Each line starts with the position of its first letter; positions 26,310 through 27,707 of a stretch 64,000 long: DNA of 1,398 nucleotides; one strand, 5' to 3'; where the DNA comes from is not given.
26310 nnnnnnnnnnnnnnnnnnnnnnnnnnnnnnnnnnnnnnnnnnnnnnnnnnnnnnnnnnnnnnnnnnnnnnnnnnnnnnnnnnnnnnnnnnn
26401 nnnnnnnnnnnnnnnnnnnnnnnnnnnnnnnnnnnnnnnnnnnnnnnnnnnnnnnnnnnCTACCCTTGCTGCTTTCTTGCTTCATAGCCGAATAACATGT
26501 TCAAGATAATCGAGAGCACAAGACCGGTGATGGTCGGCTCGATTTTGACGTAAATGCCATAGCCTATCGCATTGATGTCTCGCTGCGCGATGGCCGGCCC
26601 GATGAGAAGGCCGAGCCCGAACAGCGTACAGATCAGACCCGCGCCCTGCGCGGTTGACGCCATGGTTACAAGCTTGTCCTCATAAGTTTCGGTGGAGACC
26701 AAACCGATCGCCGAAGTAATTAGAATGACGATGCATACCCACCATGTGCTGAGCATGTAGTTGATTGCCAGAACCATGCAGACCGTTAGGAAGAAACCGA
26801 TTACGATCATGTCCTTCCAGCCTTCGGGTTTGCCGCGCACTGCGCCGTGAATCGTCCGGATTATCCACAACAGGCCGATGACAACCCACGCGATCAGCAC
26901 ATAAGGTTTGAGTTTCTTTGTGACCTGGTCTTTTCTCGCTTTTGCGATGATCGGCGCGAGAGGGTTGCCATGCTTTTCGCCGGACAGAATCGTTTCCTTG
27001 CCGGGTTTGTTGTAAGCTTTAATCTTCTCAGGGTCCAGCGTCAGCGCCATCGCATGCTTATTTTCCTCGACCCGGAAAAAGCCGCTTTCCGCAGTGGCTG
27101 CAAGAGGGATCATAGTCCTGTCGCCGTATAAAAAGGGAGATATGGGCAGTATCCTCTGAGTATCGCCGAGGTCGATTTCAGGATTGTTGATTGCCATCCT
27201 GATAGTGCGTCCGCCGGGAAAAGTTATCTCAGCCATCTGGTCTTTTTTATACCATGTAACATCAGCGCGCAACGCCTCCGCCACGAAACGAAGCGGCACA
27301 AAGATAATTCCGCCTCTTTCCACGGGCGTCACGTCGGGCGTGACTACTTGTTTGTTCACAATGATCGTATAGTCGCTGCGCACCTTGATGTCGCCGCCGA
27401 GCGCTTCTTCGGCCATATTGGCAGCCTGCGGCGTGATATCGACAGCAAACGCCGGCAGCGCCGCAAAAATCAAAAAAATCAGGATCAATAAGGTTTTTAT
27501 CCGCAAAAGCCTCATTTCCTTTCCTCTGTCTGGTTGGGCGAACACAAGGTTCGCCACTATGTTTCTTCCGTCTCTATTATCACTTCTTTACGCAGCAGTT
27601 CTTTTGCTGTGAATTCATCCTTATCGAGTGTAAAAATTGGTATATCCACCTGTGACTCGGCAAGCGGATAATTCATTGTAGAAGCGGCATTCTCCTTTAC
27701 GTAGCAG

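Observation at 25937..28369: Atypical ExbB/ExbD-like proton-channel pair fused to a copper-amine-oxidase-N-type domain, in an operon with SRPBCC and DUF2007-like genes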

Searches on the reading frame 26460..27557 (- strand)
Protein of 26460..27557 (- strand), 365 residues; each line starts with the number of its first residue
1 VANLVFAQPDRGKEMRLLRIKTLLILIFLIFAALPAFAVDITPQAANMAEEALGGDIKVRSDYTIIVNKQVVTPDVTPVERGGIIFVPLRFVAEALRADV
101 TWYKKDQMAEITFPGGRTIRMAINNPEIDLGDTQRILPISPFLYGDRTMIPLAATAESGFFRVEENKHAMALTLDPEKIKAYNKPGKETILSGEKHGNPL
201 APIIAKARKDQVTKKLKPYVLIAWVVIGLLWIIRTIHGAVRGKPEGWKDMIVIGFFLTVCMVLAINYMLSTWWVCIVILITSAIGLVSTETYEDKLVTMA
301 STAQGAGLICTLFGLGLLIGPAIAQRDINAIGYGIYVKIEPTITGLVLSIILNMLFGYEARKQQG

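Call 3: search_protein_families(library=pfam, proteins=[window:26460-27557:-], max_evalue=1)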
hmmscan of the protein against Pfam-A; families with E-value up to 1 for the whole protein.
window:26460-27557:- (365 aa): 3 families
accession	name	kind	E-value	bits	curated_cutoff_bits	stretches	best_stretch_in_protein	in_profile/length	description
PF07833.16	Cu_amine_oxidN1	-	6.3e-19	68.4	24.2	1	67-166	2-100/108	Copper amine oxidase N-terminal domain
PF01618.21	MotA_ExbB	-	0.053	13.7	22.9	1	295-357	48-112/127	MotA/TolQ/ExbB proton channel family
PF02322.20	Cyt_bd_oxida_II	-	0.32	10.7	35.6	1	220-327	163-264/302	Cytochrome bd terminal oxidase subunit II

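Call 4: search_protein_families(library=ncbifam, proteins=[window:26460-27557:-], max_evalue=1)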
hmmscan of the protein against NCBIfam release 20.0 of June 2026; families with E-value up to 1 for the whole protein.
window:26460-27557:- (365 aa): 2 families
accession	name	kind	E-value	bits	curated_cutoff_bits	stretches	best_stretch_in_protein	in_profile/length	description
NF006935.0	PRK09419.1-2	equivalog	0.23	8.9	2801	1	104-173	1012-1082/1445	multifunctional 2',3'-cyclic-nucleotide 2'-phosphodiesterase/3'-nucleotidase/5'-nucleotidase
NF033634.1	SLATT_1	domain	0.47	10.4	41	1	251-313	32-98/132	SLATT domain-containing protein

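Call 5: find_homologous_proteins(query=window:26463-27515:-, max_evalue=0.001)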
Query seq(351 aa) (351 aa): 35 proteins with E <= 0.001 among 7615 candidates.
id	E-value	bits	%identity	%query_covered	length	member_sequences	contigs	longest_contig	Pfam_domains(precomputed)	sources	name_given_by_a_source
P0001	3.6e-228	774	100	100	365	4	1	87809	PF07833.17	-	-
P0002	7.7e-165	566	75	99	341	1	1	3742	PF07833.17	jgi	jgi:hypothetical protein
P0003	5.9e-152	524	70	96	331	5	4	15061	PF07833.17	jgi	-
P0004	6.6e-141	487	68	90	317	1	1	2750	PF07833.17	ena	-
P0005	7.3e-137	474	67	91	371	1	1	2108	PF07833.17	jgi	jgi:uncharacterized membrane protein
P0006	4.2e-127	442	60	100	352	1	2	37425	PF07833.17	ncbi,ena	-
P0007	5.2e-124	432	59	97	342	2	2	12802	PF07833.17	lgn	-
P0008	8.3e-123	428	62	92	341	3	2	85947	PF07833.17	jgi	-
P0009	4.9e-121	422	57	98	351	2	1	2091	PF07833.17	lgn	-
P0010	5.4e-119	415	56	97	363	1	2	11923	PF07833.17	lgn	-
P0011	7.8e-119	415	64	84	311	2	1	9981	PF07833.17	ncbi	-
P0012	2.2e-113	397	55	96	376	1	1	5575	PF07833.17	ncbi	-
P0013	8.6e-113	395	56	96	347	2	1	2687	PF07833.17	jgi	-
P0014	7.5e-107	375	57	89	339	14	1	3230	PF07833.17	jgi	-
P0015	4.0e-102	360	49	98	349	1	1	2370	PF07833.17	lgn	-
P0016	1.4e-100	355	48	98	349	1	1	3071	PF07833.17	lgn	-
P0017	2.1e-100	354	51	99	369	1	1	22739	PF07833.17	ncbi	-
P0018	1.4e-99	352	49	96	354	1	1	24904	PF07833.17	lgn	-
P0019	8.1e-96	339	49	97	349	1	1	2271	PF07833.17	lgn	-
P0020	5.8e-95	336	53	90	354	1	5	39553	PF07833.17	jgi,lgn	jgi:hypothetical protein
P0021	3.4e-94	334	51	99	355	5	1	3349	PF07833.17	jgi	jgi:hypothetical protein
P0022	3.1e-91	324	47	99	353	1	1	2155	PF07833.17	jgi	jgi:hypothetical protein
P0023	3.9e-87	311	49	98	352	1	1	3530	PF07833.17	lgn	-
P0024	9.0e-87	309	49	90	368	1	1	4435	PF07833.17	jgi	-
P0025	5.8e-85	303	46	98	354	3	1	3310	PF07833.17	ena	-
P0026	1.8e-83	299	48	91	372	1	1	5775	PF07833.17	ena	-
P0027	3.0e-83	298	50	90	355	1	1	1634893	PF07833.17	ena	-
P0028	3.1e-83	298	48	97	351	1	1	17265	PF07833.17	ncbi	ncbi:MAG: copper amine oxidase N-terminal domain-containing protein [bacterium]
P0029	3.6e-83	298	47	93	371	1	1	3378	PF07833.17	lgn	-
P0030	2.1e-81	292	47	92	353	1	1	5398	PF07833.17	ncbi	ncbi:MAG: copper amine oxidase N-terminal domain-containing protein [bacterium]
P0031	4.6e-80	287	49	89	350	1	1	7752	PF07833.17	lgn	-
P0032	8.3e-80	287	46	97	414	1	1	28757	PF07833.17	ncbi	ncbi:MAG: copper amine oxidase N-terminal domain-containing protein [bacterium]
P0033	1.1e-79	286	44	96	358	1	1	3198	PF07833.17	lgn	-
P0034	1.1e-43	168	35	89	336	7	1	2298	PF07833.17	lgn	-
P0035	2.2e-40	157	32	90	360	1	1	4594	PF07833.17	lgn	-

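Call 7: search_protein_families(library=pfam, alignment_id=A1, max_evalue=1)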
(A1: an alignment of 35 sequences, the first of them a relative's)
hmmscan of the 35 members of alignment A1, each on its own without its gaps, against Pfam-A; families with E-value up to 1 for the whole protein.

A. member 1, P0001 (365 aa): 3 families
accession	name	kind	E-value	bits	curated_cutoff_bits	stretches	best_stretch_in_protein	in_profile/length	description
PF07833.16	Cu_amine_oxidN1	-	6.3e-19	68.4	24.2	1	67-166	2-100/108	Copper amine oxidase N-terminal domain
PF01618.21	MotA_ExbB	-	0.053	13.7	22.9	1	295-357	48-112/127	MotA/TolQ/ExbB proton channel family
PF02322.20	Cyt_bd_oxida_II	-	0.32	10.8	35.6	1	220-327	163-264/302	Cytochrome bd terminal oxidase subunit II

B. families by the number of members that match (of 35 scanned): 33 families (the first 25 are shown)
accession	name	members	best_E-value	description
PF07833.16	Cu_amine_oxidN1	35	1.1e-28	Copper amine oxidase N-terminal domain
PF01618.21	MotA_ExbB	30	0.00091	MotA/TolQ/ExbB proton channel family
PF10060.15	DUF2298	9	0.0003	Uncharacterized membrane protein (DUF2298)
PF04103.21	CD20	3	0.0014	CD20-like family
PF07331.16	TctB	3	0.015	Tripartite tricarboxylate transporter TctB family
PF19762.4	DUF6249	2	0.41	Domain of unknown function (DUF6249)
PF03208.24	PRA1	2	0.64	PRA1 family protein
PF15461.11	BCD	1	0.0033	Beta-carotene 15,15'-dioxygenase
PF00122.25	E1-E2_ATPase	1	0.0046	E1-E2 ATPase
PF25592.1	DUF7937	1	0.01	Domain of unknown function (DUF7937)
PF13786.12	DUF4179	1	0.012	Domain of unknown function (DUF4179)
PF09842.14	DUF2069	1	0.029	Predicted membrane protein (DUF2069)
PF09955.14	DUF2189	1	0.033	Predicted integral membrane protein (DUF2189)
PF19199.5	Phage_coatGP8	1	0.039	Phage major coat protein, Gp8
PF04478.17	Mid2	1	0.048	Mid2 like cell wall stress sensor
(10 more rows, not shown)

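Call 8: search_solved_structures(query=A1, max_evalue=10, show_alignments=3)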
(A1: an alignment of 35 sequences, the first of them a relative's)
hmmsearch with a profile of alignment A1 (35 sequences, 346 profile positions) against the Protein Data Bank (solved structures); distinct sequences matched with E-value up to 10: 8.
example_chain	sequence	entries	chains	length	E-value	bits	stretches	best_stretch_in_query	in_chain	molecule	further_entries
8ttf_A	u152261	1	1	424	0.3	13.4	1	222-329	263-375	Quinolone resistance protein NorA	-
8tth_A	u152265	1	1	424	0.3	13.4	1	222-329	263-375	Quinolone resistance protein NorA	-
8ttg_A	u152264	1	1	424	0.35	13.2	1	222-329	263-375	Quinolone resistance protein NorA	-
8tte_A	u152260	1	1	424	0.35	13.2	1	222-329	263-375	Quinolone resistance protein NorA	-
7lo7_Z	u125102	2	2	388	0.5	12.6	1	222-329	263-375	Quinolone resistance protein NorA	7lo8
28vj_B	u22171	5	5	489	0.61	12.4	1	222-329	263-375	Quinolone resistance protein NorA,Soluble cytochrome b562 | NorA-BRIL(3A) fusion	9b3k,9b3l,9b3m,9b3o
9pv0_Z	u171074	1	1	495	0.62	12.3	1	222-329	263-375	Quinolone resistance protein NorA, Soluble cytochrome b562 chimera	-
8imd_A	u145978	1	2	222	0.78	12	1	59-95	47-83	Cu/Zn-Superoxide dismutase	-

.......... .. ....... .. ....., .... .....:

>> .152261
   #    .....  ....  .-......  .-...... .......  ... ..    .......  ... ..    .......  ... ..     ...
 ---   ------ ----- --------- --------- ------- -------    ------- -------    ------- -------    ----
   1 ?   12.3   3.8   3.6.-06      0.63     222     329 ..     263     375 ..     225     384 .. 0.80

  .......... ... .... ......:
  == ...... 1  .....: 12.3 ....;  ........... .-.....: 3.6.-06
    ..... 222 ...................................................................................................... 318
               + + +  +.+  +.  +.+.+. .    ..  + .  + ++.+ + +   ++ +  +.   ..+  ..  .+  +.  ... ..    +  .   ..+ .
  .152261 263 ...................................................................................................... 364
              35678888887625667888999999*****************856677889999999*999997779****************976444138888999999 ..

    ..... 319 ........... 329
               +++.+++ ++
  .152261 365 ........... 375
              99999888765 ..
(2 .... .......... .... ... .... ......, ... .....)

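Call 13: find_related_loci(query=A1, collection=genome_contigs, flank=8000)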
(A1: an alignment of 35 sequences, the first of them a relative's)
Query A1 (365 aa) in genome_contigs; peptide patterns used: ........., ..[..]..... (x = any residue, [..] = any of these).
57 stretches matched a pattern; 12 encode a relative of the query (tblastn E <= 1e-3); 12 distinct loci.
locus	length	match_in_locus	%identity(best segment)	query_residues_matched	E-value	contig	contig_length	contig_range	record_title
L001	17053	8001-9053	60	15-364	2e-134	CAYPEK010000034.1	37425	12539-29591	MAG TPA_asm: uncultured bacterium isolate binchicken_co246_416 genome assembly, contig: NODE_1335_length_37425_cov_7.909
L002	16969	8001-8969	62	43-364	1e-126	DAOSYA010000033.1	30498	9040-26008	MAG TPA_asm: bacterium isolate AMR_MDS_2097 NODE_961_length_30498_cov_8.696055, whole genome shotgun sequence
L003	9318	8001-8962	63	41-362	5e-125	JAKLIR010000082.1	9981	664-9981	MAG: bacterium isolate RA.bin91 RA.bin91_82, whole genome shotgun sequence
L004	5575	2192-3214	55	25-362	4e-119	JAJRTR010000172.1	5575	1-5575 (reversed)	MAG: bacterium isolate Dive96_bin1.91 k141_4362895, whole genome shotgun sequence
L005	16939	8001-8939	57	53-364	6e-108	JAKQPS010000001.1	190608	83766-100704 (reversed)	MAG: bacterium isolate USMO_maxbin.112 k141_635282, whole genome shotgun sequence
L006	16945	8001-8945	56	51-364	4e-107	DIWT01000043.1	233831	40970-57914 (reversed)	MAG TPA_asm: bacterium UBP15_UBA6099 isolate UBA6099 UBA6099_contig_2970, whole genome shotgun sequence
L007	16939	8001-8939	57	53-364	3e-107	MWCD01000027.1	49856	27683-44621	MAG: bacterium ADurb.Bin236 isolate ADurb.Bin236 BWY28_contig000027, whole genome shotgun sequence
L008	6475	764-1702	57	53-364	2e-105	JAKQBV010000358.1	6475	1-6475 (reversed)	MAG: bacterium isolate USCA_metabat.19_sub k141_802625, whole genome shotgun sequence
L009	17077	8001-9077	50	13-365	2e-100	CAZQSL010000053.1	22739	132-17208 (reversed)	MAG TPA_asm: uncultured bacterium isolate binchicken_co117_2 genome assembly, contig: NODE_4282_length_22739_cov_10.6050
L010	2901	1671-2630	52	44-363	4e-101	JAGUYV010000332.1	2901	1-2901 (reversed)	MAG: bacterium isolate DeMMO6_30 c_000000012527, whole genome shotgun sequence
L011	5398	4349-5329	47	41-364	1e-85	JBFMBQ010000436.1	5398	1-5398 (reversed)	MAG: bacterium isolate MAG168 MAG168_436, whole genome shotgun sequence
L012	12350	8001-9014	46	23-362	2e-78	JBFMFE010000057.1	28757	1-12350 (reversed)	MAG: bacterium isolate MAG263 MAG263_57, whole genome shotgun sequence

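Call 17: predict_structure(alignment_id=A1)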
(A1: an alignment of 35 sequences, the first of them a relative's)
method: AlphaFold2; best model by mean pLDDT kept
length: 365 residues; sequences in the alignment: 35
mean_pLDDT: 84.3   pTM: 0.54
mean pLDDT of the five models: 84.3, 83.2, 82.6, 82.3, 81.3
residues with pLDDT >= 90: 217; 70-90: 86; 50-70: 21; < 50: 41
segments of 3 or more residues with pLDDT < 50: 1-8, 38-54, 181-196
pLDDT, mean of each block of 10 residues (from residue 1): 45 63 82 56 41 69 95 94 95 94 93 92 92 88 92 94 95 80 40 54 78 91 98 94 86 97 93 96 96 96 97 89 82 88 97 96 90
secondary structure, 60 per line:
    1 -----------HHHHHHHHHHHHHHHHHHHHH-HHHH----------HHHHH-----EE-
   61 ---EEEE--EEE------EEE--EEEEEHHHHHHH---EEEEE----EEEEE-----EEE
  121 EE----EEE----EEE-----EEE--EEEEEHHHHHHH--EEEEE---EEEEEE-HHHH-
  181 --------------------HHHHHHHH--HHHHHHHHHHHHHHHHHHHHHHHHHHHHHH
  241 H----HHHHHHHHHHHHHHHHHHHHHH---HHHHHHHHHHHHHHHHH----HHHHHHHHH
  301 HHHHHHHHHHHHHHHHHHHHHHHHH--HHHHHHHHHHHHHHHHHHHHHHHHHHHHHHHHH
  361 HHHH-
elements in order: H12-32 H34-37 H48-52 E64-67 E70-72 E79-81 E84-88 H89-95 E99-103 E108-112 E118-122 E127-129 E134-136 E142-144 E147-151 H152-158 E161-165 E169-174 H176-179 H201-208 H211-241 H246-267 H271-287 H292-325 H328-364

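Call 20: fold_search(model_id=the predicted structure, library=pdb)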
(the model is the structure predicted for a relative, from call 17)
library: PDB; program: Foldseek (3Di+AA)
matches with E <= 10: 519; with E <= 0.001: 0
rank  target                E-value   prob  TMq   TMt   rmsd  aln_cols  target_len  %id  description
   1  1jrq_B                3.3e-03  1.00  0.19  0.10   7.1        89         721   16  X-ray Structure Analysis of the Role of the Conserved Tyrosine-369 in Active Site of E. coli Amine Oxidase (released 2001-11-21)
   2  1spu_B                3.5e-03  1.00  0.19  0.10   7.1        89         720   16  STRUCTURE OF OXIDOREDUCTASE (released 1997-03-12)
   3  6grr_B                3.5e-03  1.00  0.18  0.10   7.1        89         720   15  Crystal structure of Escherichia coli amine oxidase mutant I342F/E573Q (released 2018-09-05)
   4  1qaf_B                4.3e-03  1.00  0.18  0.10   7.0        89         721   15  THE ACTIVE SITE BASE CONTROLS COFACTOR REACTIVITY IN ESCHERICHIA COLI AMINE OXIDASE : X-RAY CRYSTALLOGRAPHIC STUDIES W (released 1999-08-23)
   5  6ezz_B                5.9e-03  1.00  0.18  0.10   7.0        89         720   15  Crystal structure of Escherichia coli amine oxidase mutant E573Q (released 2018-08-29)
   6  1qal_B                1.1e-02  1.00  0.19  0.10   7.1        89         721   17  THE ACTIVE SITE BASE CONTROLS COFACTOR REACTIVITY IN ESCHERICHIA COLI AMINE OXIDASE : X-RAY CRYSTALLOGRAPHIC STUDIES W (released 1999-08-24)
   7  1qak_B                1.2e-02  1.00  0.19  0.10   7.1        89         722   17  THE ACTIVE SITE BASE CONTROLS COFACTOR REACTIVITY IN ESCHERICHIA COLI AMINE OXIDASE : X-RAY CRYSTALLOGRAPHIC STUDIES W (released 1999-08-24)
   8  1dyu_B                1.3e-02  1.00  0.18  0.10   7.0        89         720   15  The active site base controls cofactor reactivity in Escherichia coli amine oxidase: X-ray crystallographic studies wi (released 2000-02-29)
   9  1qak_A                1.4e-02  1.00  0.19  0.10   6.8        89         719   15  THE ACTIVE SITE BASE CONTROLS COFACTOR REACTIVITY IN ESCHERICHIA COLI AMINE OXIDASE : X-RAY CRYSTALLOGRAPHIC STUDIES W (released 1999-08-24)
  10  1oac_B                1.5e-02  1.00  0.19  0.10   7.2        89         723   16  CRYSTAL STRUCTURE OF A QUINOENZYME: COPPER AMINE OXIDASE OF ESCHERICHIA COLI AT 2 ANGSTROEMS RESOLUTION (released 1996-04-03)
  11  1qal_A                1.6e-02  1.00  0.18  0.10   6.8        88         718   15  THE ACTIVE SITE BASE CONTROLS COFACTOR REACTIVITY IN ESCHERICHIA COLI AMINE OXIDASE : X-RAY CRYSTALLOGRAPHIC STUDIES W (released 1999-08-24)
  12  1dyu_A                1.8e-02  1.00  0.18  0.10   6.8        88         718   15  The active site base controls cofactor reactivity in Escherichia coli amine oxidase: X-ray crystallographic studies wi (released 2000-02-29)
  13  6ezz_A                1.8e-02  1.00  0.18  0.10   6.9        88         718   15  Crystal structure of Escherichia coli amine oxidase mutant E573Q (released 2018-08-29)
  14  6grr_A                2.5e-02  1.00  0.18  0.10   6.9        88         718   15  Crystal structure of Escherichia coli amine oxidase mutant I342F/E573Q (released 2018-09-05)
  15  1oac_A                2.6e-02  1.00  0.19  0.10   7.1        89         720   17  CRYSTAL STRUCTURE OF A QUINOENZYME: COPPER AMINE OXIDASE OF ESCHERICHIA COLI AT 2 ANGSTROEMS RESOLUTION (released 1996-04-03)
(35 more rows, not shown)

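Call 56: search_protein_families(library=pfam, proteins=[L009:6981-7838:+, L012:7202-7753:+, L011:3420-3965:+], max_evalue=1)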
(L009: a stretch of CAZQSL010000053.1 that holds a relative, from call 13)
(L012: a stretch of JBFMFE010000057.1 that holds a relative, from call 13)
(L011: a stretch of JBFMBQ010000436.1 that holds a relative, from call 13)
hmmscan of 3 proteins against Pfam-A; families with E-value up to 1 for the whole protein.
L009:6981-7838:+ (285 aa): 2 families
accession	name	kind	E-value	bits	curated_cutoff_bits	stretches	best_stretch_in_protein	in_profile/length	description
PF10698.15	DUF2505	-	0.00016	22.3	26.9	1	99-220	3-125/158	Protein of unknown function (DUF2505)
PF08147.17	DBP10CT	-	0.24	12.1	27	1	126-161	23-57/66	DBP10CT (NUC160) domain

L012:7202-7753:+ (183 aa): 3 families
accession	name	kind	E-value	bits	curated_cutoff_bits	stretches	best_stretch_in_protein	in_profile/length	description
PF10698.15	DUF2505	-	3.5e-06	27.7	26.9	1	6-134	2-130/158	Protein of unknown function (DUF2505)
PF10604.15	Polyketide_cyc2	-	2.1e-05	25.3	27.4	1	1-139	1-117/142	Polyketide cyclase / dehydrase and lipid transport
PF03364.25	Polyketide_cyc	-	2.3e-05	25.1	23.4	1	11-135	2-106/126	Polyketide cyclase / dehydrase and lipid transport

L011:3420-3965:+ (181 aa): 3 families
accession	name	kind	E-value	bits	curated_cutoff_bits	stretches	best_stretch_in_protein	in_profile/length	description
PF10604.15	Polyketide_cyc2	-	0.001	19.8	27.4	1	3-154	3-134/142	Polyketide cyclase / dehydrase and lipid transport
PF03364.25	Polyketide_cyc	-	0.0023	18.6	23.4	1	11-128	2-99/126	Polyketide cyclase / dehydrase and lipid transport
PF10698.15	DUF2505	-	0.0048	17.5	26.9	1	6-161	2-146/158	Protein of unknown function (DUF2505)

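Call 65: find_encoding_contigs(protein=P0027, flank=10000, max_places=2)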
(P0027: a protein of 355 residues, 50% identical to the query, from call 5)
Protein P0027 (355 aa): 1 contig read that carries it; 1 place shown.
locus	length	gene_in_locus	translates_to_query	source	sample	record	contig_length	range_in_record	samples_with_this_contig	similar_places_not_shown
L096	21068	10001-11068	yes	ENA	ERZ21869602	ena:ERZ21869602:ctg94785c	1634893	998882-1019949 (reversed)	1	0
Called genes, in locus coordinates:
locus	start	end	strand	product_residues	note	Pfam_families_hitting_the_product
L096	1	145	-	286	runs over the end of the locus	-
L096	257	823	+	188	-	PF00702:Hydrolase, PF13419:HAD_2 (faint), PF13242:Hydrolase_like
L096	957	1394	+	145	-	-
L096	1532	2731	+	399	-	-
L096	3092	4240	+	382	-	PF04055:Radical_SAM, PF13186:SPASM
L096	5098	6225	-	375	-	-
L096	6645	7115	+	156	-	-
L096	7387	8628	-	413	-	PF05762:VWA_CoxE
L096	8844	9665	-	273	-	PF00158:Sigma54_activat (weak), PF00004:AAA, PF07724:AAA_2, PF07728:AAA_5, PF13401:AAA_22 (weak)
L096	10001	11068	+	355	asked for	PF07833:Cu_amine_oxidN1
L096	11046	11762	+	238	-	-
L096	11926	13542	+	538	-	PF23914:TPR_CcmH_CycH, PF07719:TPR_2 (weak), PF13424:TPR_12, PF13414:TPR_11, PF25062:ARM_TT21_N (weak), PF00515:TPR_1, PF13424:TPR_12, PF13432:TPR_16, +17 more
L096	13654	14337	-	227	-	-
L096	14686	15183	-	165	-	PF00994:MoCF_biosynth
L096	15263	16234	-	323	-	-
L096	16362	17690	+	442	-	PF00919:UPF0004, PF04055:Radical_SAM, PF18693:TRAM_2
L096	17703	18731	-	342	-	PF04055:Radical_SAM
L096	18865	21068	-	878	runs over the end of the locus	PF01493:GXGXG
